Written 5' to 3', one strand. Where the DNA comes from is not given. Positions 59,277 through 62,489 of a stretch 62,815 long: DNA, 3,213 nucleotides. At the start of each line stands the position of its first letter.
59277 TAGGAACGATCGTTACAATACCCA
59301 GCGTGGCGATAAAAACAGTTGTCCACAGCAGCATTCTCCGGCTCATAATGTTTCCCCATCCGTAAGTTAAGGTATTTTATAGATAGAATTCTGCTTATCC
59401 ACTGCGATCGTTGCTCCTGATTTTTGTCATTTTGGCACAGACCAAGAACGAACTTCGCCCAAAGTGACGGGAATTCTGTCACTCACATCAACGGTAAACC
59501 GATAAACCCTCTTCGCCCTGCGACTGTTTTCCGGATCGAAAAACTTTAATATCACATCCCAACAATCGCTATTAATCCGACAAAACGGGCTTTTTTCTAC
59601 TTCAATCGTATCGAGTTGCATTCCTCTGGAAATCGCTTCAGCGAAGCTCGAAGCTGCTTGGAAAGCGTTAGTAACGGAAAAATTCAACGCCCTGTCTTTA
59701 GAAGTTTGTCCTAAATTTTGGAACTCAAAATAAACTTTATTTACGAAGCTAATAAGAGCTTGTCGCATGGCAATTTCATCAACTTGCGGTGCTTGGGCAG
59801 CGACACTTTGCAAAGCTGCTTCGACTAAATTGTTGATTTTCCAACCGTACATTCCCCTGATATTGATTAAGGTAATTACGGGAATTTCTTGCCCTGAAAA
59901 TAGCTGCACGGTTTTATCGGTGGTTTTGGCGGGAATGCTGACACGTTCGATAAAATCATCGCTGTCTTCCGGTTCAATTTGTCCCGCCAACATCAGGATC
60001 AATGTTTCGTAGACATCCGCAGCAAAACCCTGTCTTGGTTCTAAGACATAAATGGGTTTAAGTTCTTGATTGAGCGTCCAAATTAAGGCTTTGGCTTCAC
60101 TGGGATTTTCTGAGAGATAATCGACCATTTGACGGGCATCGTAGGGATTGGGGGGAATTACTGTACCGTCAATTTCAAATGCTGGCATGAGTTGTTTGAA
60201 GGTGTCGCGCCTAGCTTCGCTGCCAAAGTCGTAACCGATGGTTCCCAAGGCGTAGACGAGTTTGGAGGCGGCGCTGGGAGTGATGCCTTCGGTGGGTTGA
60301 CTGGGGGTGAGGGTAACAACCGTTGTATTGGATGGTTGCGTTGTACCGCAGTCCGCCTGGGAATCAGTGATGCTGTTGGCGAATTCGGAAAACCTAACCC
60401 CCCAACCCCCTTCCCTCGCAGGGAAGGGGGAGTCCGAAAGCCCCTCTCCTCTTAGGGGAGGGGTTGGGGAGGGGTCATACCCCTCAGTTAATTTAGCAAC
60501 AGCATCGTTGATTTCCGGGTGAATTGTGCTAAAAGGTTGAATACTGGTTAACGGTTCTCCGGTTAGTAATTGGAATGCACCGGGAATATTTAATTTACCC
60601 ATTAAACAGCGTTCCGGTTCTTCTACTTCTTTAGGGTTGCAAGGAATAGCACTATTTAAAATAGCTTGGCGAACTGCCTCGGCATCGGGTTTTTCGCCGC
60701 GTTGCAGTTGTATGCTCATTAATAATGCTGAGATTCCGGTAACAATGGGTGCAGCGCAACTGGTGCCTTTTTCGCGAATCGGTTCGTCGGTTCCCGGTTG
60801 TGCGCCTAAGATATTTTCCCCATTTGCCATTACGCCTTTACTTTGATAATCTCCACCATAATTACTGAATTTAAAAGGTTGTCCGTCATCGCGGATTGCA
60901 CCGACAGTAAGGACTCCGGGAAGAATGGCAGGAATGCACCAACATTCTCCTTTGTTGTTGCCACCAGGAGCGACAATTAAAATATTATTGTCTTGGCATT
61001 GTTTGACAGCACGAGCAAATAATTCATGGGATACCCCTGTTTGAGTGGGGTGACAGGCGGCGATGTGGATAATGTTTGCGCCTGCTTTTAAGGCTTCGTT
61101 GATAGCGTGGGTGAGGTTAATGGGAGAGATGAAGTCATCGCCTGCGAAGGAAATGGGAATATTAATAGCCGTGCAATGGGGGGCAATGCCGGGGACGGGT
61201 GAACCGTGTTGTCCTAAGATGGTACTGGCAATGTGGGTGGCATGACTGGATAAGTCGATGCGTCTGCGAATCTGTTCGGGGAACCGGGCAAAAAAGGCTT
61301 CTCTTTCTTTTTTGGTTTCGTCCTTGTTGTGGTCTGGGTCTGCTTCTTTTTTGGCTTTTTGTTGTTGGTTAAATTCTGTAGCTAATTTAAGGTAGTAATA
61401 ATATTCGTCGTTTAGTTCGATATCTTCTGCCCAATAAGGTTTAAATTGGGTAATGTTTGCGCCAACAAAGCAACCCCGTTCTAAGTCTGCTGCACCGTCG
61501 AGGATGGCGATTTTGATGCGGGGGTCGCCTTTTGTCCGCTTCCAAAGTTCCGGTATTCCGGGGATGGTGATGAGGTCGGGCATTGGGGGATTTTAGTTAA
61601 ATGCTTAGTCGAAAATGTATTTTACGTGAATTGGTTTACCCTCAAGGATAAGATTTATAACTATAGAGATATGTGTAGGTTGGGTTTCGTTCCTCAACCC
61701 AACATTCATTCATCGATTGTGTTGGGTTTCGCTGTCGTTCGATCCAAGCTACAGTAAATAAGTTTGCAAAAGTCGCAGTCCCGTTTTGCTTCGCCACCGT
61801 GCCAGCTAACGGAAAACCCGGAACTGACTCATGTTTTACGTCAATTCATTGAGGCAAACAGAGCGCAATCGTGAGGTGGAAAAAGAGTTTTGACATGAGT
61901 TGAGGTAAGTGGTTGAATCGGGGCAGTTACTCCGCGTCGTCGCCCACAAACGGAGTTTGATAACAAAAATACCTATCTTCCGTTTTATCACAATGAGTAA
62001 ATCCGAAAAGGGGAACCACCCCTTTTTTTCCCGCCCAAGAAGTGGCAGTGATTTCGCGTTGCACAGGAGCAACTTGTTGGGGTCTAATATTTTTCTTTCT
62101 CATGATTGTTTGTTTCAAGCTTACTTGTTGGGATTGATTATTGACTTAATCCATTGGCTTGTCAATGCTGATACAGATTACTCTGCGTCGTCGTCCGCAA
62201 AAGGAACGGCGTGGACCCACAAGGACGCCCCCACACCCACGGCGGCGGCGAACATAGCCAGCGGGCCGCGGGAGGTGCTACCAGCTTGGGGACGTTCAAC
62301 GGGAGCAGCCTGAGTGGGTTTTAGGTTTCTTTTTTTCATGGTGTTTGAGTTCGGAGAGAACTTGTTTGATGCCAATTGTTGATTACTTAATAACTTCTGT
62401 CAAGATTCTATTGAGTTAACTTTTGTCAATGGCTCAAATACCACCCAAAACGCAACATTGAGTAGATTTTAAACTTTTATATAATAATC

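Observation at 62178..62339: First precursor predicts a short hydrophobic core LWVHAVP (or a longer one including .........)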

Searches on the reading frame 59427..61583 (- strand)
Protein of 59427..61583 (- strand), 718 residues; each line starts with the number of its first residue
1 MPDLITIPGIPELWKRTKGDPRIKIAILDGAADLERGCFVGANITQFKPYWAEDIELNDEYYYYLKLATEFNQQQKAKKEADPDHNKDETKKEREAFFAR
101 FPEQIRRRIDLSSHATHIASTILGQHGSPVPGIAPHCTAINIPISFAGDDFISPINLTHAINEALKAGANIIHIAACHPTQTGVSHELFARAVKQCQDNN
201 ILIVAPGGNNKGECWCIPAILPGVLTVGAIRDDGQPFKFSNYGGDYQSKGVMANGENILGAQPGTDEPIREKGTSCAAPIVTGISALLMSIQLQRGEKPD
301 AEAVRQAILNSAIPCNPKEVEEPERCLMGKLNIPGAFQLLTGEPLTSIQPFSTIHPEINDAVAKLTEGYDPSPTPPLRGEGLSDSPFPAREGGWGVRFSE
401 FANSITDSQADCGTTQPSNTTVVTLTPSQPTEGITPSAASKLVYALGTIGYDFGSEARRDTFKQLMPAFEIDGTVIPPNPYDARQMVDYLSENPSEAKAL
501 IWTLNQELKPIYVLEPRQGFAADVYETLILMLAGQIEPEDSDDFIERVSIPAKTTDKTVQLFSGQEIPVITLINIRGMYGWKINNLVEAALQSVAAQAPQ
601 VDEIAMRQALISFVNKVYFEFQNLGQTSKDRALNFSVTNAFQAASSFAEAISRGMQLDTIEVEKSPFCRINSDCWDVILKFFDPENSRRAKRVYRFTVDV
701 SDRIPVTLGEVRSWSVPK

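Call 5: search_protein_families(library=pfam, proteins=[window:59427-61583:-], max_evalue=0.01)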
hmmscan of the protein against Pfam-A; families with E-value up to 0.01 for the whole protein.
window:59427-61583:- (718 aa): 3 families
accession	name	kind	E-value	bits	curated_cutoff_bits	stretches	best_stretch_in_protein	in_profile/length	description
PF18065.6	PatG_C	-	2.3e-37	128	25.9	1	606-714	7-115/115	PatG C-terminal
PF00082.27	Peptidase_S8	-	1.1e-21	77.9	21.8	1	102-312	44-273/288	Subtilase family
PF18047.6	PatG_D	-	1e-17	65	27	1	443-553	2-108/111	PatG Domain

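Call 6: search_protein_families(library=ncbifam, proteins=[window:59427-61583:-], max_evalue=0.01)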
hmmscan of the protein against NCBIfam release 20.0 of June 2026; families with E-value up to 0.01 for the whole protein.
window:59427-61583:- (718 aa): 4 families
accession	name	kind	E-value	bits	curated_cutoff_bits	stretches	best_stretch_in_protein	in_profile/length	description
TIGR03895.1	protease_PatA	subfamily_domain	2.7e-261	868.6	421.05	1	114-717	1-606/606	PatA/PatG family cyanobactin maturation protease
TIGR03921.1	T7SS_mycosin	equivalog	4e-29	101.8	278.75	1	108-290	46-245/353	type VII secretion-associated serine protease mycosin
NF033595.1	denti_PrtP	equivalog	1.3e-09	37.3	300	1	195-292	361-460/606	dentilisin complex serine proteinase subunit PrtP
NF049966.1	QH_SP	equivalog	3.5e-05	23.3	165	1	146-307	65-206/219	subtilisin-like serine protease QhpE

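Call 7: find_encoding_contigs(protein=window:59427-61583:-, flank=10000, max_places=6)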
Protein window:59427-61583:- (718 aa): no gene with exactly this product is on record in the collection.

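Call 64: search_solved_structures(query=window:59427-61583:-, max_evalue=0.00001, show_alignments=1)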
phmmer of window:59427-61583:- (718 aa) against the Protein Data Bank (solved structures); distinct sequences matched with E-value up to 0.00001: 83 (the best 60 are shown).
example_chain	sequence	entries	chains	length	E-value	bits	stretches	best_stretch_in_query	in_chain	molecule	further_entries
4uvq_A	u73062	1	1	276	8.2e-106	358.5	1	438-717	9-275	THIAZOLINE OXIDASE/SUBTILISIN-LIKE PROTEASE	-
4h6x_A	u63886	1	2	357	6.5e-102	345.6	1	7-348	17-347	Thiazoline oxidase/subtilisin-like protease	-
4aks_A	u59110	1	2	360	2.1e-100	340.6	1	7-342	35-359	THIAZOLINE OXIDASE/SUBTILISIN-LIKE PROTEASE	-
4akt_A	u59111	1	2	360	5.4e-99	336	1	7-342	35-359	THIAZOLINE OXIDASE/SUBTILISIN-LIKE PROTEASE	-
4h6w_A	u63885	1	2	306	4.1e-81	276.9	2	110-347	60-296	N-terminal cyanobactin protease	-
4h6v_A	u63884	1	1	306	1.7e-67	231.9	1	110-345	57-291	Subtilisin-like protein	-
3zxx_A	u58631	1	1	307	2.4e-67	231.4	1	110-344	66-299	SUBTILISIN-LIKE PROTEIN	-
3zxy_A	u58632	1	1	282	6.7e-67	229.9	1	110-343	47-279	SUBTILISIN-LIKE PROTEIN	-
7xr8_A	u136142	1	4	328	3.2e-13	52.5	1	109-299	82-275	Major intracellular serine protease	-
8gko_C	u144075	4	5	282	6.1e-12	48.2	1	108-310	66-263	Alkaline protease 1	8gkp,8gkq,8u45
1dbi_A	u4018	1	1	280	6.4e-10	41.6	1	108-291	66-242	AK.1 SERINE PROTEASE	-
1aqn_A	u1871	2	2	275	3.3e-09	39.2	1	102-290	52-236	SUBTILISIN 8324 | SUBTILISIN BPN'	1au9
1ak9_A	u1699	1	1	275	3.6e-09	39.1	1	102-290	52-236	SUBTILISIN 8321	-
1s01_A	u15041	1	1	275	3.7e-09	39.1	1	102-290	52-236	Subtilisin BPN'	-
2xtj_A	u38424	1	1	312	5e-09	38.6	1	109-293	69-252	PROPROTEIN CONVERTASE SUBTILISIN/KEXIN TYPE 9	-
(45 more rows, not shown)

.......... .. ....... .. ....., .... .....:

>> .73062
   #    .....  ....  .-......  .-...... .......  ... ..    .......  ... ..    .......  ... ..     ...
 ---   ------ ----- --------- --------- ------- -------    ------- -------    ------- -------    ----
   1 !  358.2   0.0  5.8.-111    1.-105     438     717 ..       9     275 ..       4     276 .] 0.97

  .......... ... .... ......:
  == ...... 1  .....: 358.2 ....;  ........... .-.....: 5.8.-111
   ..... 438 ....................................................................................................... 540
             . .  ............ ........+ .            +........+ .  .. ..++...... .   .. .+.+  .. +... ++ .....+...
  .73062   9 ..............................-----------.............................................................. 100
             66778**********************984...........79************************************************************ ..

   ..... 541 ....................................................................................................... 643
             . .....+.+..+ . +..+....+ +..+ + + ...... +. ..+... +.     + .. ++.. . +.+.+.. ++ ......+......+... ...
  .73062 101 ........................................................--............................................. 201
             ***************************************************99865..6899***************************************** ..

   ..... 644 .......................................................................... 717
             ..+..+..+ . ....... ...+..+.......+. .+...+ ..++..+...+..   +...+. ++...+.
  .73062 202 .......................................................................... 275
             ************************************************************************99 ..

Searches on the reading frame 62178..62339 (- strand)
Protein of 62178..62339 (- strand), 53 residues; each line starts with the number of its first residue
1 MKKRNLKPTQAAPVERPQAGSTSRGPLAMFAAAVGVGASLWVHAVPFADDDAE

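Call 5: search_protein_families(library=pfam, proteins=[window:62178-62339:-], max_evalue=0.01)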
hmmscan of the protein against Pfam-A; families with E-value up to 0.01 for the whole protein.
window:62178-62339:- (53 aa): 2 families
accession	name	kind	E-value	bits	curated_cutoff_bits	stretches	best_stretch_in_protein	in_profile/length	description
PF19158.5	DUF5840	-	1.1e-09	39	25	1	1-53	1-49/49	Family of unknown function (DUF5840)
PF19155.6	DUF5837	-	0.0033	18.1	25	1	1-21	1-21/63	Family of unknown function (DUF5837)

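Call 6: search_protein_families(library=ncbifam, proteins=[window:62178-62339:-], max_evalue=0.01)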
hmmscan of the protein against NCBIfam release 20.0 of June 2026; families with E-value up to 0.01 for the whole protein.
window:62178-62339:- (53 aa): 3 families
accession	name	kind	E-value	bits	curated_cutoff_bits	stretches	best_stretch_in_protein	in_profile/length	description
TIGR04446.1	pren_cyc_PirE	subfamily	6e-11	42.5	35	1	1-53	1-51/51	anacyclamide/piricyclamide family prenylated cyclic peptide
NF042906.1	Moor_cyan_RiPP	subfamily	0.00069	20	75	0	1-22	1-22/63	cyanobactin class RiPP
TIGR03678.1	het_cyc_patell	subfamily_domain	0.0094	16.3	39.6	0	1-20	1-20/34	microcyclamide/patellamide family RiPP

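Call 8: find_homologous_proteins(query=window:62178-62339:-, max_evalue=0.01)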
Query window:62178-62339:- (53 aa): 18 proteins with E <= 0.01 among 18 candidates.
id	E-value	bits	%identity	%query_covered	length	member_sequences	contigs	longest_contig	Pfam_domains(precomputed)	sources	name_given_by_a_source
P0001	4.4e-27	109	100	100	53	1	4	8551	PF19158.6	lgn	-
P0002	1.4e-17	80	81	100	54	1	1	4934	PF19158.6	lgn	-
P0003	1.6e-16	76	77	100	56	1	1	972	PF19158.6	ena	-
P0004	1.2e-15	74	79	100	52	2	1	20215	PF19158.6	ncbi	-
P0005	1.7e-15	73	74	100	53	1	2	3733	PF19158.6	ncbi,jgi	jgi:prenylated cyclic peptide (anacyclamide/piricyclamide family)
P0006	1.8e-15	73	76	100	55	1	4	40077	PF19158.6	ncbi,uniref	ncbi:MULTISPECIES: anacyclamide/piricyclamide family prenylated cyclic peptide [unclassified Microco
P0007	4.6e-15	72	78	100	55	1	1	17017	PF19158.6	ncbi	-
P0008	1.1e-14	71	77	100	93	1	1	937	PF19158.6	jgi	jgi:prenylated cyclic peptide (anacyclamide/piricyclamide family)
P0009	1.2e-14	71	80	100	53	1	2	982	PF19158.6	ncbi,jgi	jgi:prenylated cyclic peptide (anacyclamide/piricyclamide family)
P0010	2.2e-14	70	76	100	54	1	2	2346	PF19158.6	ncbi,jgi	jgi:prenylated cyclic peptide (anacyclamide/piricyclamide family)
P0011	2.1e-13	67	61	100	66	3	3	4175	PF19158.6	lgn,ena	-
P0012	2.7e-13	66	75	100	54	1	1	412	PF19158.6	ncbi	-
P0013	3.9e-13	66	69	100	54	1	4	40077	PF19158.6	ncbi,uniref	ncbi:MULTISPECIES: anacyclamide/piricyclamide family prenylated cyclic peptide [unclassified Microco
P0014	8.7e-13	65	71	100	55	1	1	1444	PF19158.6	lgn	-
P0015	8.2e-12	62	68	100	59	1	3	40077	PF19158.6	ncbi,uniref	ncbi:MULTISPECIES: anacyclamide/piricyclamide family prenylated cyclic peptide [unclassified Microco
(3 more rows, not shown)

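Call 10: find_encoding_contigs(protein=P0001, flank=10000, max_places=6)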
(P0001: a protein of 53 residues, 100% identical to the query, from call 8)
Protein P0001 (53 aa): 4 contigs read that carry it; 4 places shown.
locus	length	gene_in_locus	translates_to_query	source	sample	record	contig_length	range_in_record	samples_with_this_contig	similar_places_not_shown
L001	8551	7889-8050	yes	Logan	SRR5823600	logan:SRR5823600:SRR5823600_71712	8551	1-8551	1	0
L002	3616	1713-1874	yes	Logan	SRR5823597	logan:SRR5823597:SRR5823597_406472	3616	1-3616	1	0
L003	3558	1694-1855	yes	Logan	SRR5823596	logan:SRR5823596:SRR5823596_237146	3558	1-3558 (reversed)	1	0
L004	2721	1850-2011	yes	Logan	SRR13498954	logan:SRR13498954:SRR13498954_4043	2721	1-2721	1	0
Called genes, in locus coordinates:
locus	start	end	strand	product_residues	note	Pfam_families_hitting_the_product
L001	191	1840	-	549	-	-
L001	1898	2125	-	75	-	-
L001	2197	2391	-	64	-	-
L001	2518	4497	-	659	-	PF00082:Peptidase_S8, PF18047:PatG_D, PF18065:PatG_C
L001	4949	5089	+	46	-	PF19158:DUF5840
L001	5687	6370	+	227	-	PF05685:Uma2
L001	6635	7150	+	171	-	PF01724:DUF29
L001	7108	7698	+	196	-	PF00583:Acetyltransf_1 (faint)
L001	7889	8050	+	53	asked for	PF19158:DUF5840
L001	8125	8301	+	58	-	PF19158:DUF5840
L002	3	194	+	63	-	?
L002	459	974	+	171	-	PF01724:DUF29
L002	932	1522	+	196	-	PF00583:Acetyltransf_1 (faint)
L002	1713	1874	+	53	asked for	PF19158:DUF5840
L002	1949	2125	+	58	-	PF19158:DUF5840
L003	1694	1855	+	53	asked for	PF19158:DUF5840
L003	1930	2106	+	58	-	PF19158:DUF5840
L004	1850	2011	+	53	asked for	PF19158:DUF5840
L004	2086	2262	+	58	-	PF19158:DUF5840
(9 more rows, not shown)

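Call 26: find_related_loci(query=A1, collection=genome_contigs, flank=10000)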
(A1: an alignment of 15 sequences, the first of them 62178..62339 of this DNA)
Query A1 (53 aa) in genome_contigs; peptide patterns used: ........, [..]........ (x = any residue, [..] = any of these).
90 stretches matched a pattern; 3 encode a relative of the query (tblastn E <= 1e-3); 3 distinct loci.
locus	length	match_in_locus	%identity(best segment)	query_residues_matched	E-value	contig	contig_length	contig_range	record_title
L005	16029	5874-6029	79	1-53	1e-22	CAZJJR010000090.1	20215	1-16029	MAG TPA_asm: uncultured bacterium isolate SRP290908_co2_197 genome assembly, contig: NODE_3463_length_20215_cov_6.610317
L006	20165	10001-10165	76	1-53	1e-22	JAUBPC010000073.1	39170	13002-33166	Microcoleus sp. SVA1_B3 NODE_143_length_39170_cov_67.954544, whole genome shotgun sequence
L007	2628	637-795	70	1-53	3e-17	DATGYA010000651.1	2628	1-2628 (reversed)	MAG TPA_asm: Kamptonema sp. isolate SMAG_U10623 k141_74707, whole genome shotgun sequence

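Call 31: search_protein_families(library=ncbifam, proteins=[L006:14858-15739:+, L006:11729-12634:+, L006:5253-6896:-, L006:14081-14842:-, L006:10966-11730:-, L001:191-1840:-, L001:1898-2143:-, L001:2197-2391:-, L001:2518-4497:-, L001:7108-7698:+], max_evalue=0.001)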
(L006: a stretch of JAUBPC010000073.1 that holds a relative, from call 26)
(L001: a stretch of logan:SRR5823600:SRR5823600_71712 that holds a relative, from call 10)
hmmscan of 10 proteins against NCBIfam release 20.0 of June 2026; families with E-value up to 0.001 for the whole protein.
L006:14858-15739:+ (293 aa): 1 family
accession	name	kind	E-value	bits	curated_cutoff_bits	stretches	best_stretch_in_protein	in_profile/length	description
TIGR04445.1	preny_LynF_TruF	subfamily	1.2e-80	271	140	1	13-288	1-281/282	LynF/TruF/PatF family peptide O-prenyltransferase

L006:11729-12634:+ (301 aa): 10 families
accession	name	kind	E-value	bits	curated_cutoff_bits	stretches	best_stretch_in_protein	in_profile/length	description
TIGR01575.1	rimI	equivalog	1.5e-11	44.6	86.4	1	47-108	36-95/132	ribosomal protein S18-alanine N-acetyltransferase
NF002959.0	PRK03624.1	equivalog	5.7e-10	39.1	124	1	46-112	52-116/147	GNAT family acetyltransferase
NF005840.0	PRK07757.1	equivalog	1.1e-06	28.6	154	1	51-111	50-110/153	N-acetyltransferase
NF033078.2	AAC_6p_Ia_fam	equivalog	1.9e-05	24.6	265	0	194-258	43-107/181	AAC(6')-Ia family aminoglycoside 6'-N-acetyltransferase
TIGR03827.1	GNAT_ablB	equivalog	4.2e-05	23.1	205.1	1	51-104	166-219/266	putative beta-lysine N-acetyltransferase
NF040503.1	resist_ArsN1a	equivalog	5e-05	23.1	170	1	26-105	33-113/159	arsinothricin resistance N-acetyltransferase ArsN1 family A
NF007025.1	PRK09491.1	equivalog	0.0001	22.3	173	0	43-119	39-113/145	ribosomal protein S18-alanine N-acetyltransferase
NF040501.1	resist_ArsN2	equivalog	0.00012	21.7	125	1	50-107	32-87/133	arsenic resistance N-acetyltransferase ArsN2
NF000225.3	AAC_6p_Strep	exception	0.00013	22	250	1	26-112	25-111/156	aminoglycoside 6'-N-acetyltransferase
TIGR03448.1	mycothiol_MshD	equivalog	0.00036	19.9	163.1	1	51-97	54-100/294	mycothiol synthase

L006:5253-6896:- (547 aa): 1 family
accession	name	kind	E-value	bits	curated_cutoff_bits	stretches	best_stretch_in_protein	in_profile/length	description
TIGR03436.1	acidobact_VWFA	subfamily_domain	1.8e-06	27.7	81.25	0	233-440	41-271/324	VWA domain-containing protein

L006:14081-14842:- (253 aa): 2 families
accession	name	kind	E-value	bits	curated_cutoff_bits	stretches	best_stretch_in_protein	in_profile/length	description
NF047646.1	REP_Tyr_transpos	equivalog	1.5e-16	60.6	80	1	5-134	3-134/146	REP-associated tyrosine transposase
NF033573.1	transpos_IS200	equivalog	1.1e-05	25.6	55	1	10-107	9-111/126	IS200/IS605 family transposase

L006:10966-11730:- (254 aa): 2 families
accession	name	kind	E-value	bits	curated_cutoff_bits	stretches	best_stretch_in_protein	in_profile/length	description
NF047646.1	REP_Tyr_transpos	equivalog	8.7e-17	61.4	80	1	4-128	2-132/146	REP-associated tyrosine transposase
NF033573.1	transpos_IS200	equivalog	2.4e-05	24.5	55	1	9-109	8-113/126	IS200/IS605 family transposase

L001:191-1840:- (549 aa): 1 family
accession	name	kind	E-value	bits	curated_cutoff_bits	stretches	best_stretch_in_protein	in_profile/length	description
TIGR03436.1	acidobact_VWFA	subfamily_domain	1.3e-05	24.9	81.25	0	243-445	54-277/324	VWA domain-containing protein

L001:1898-2143:- (81 aa): 1 family
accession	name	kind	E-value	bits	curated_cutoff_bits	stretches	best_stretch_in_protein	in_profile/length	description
TIGR04447.1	PatC_TenC_TruC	domain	4.8e-14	52.4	30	1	48-81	1-34/34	cyanobactin biosynthesis PatC/TenC/TruC family protein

L001:2197-2391:- (64 aa): 1 family
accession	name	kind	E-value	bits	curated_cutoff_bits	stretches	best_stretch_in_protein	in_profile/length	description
TIGR04220.1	patB_acyB_mcaB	hypoth_equivalog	3.2e-39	132.4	55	1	1-60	1-60/61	cyanobactin biosynthesis system PatB/AcyB/McaB family protein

L001:2518-4497:- (659 aa): 7 families
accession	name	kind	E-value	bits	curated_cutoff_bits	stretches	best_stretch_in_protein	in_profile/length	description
TIGR03895.1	protease_PatA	subfamily_domain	1e-288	959.2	421.05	1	64-658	1-606/606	PatA/PatG family cyanobactin maturation protease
TIGR03921.1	T7SS_mycosin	equivalog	3.2e-47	161.4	278.75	1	10-262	3-264/353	type VII secretion-associated serine protease mycosin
NF033595.1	denti_PrtP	equivalog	5.7e-18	64.8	300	1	138-262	358-479/606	dentilisin complex serine proteinase subunit PrtP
NF049966.1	QH_SP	equivalog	4.2e-14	52.4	165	1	25-258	2-208/219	subtilisin-like serine protease QhpE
NF042956.1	IteS_antiphage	equivalog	4.9e-09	35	900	1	208-271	479-543/747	S8 family anti-phage peptidase IteS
NF040809.1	germ_prot_CspBA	exception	1.1e-08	33.2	1250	1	167-261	398-498/1099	bifunctional germination protease/germinant receptor pseudoprotease CspBA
NF040553.1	SGO_0316_fam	subfamily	4.3e-08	31.3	1400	1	62-160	358-464/1486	SGO_0316/SGO_0317 family LPXTG-anchored serine peptidase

L001:7108-7698:+ (196 aa): 0 families
